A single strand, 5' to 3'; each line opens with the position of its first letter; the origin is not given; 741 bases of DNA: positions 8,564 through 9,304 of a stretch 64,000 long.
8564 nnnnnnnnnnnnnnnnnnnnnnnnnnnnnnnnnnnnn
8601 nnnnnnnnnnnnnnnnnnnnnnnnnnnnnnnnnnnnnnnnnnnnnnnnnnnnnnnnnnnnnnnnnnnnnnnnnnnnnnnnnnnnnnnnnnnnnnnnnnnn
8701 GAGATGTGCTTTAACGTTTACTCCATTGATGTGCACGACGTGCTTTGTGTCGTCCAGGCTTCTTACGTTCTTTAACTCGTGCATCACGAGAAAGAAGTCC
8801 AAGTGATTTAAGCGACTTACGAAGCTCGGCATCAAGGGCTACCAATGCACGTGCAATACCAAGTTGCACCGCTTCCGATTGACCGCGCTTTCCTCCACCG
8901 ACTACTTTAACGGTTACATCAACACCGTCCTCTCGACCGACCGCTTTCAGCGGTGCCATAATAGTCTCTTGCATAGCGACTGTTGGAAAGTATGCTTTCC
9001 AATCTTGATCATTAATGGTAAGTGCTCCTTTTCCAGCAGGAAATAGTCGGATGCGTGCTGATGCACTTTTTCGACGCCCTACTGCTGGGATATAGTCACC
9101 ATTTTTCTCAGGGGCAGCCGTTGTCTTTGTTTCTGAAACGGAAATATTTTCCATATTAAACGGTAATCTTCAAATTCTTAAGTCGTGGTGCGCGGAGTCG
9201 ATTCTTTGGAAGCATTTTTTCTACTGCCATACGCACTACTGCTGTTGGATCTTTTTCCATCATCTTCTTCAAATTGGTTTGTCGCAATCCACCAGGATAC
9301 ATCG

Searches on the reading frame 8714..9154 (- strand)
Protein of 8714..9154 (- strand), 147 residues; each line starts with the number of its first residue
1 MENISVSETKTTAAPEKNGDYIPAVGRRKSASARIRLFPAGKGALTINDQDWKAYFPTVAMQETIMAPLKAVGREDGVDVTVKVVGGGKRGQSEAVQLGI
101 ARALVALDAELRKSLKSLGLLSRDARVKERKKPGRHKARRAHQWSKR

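Call 32: search_protein_families(library=pfam, proteins=[window:8714-9154:-], max_evalue=0.01)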
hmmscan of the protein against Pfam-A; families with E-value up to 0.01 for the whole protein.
window:8714-9154:- (147 aa): 1 family
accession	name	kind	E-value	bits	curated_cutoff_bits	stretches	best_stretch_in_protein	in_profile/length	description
PF00380.25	Ribosomal_S9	-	2.5e-41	141.4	22.5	1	26-147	1-121/121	Ribosomal protein S9/S16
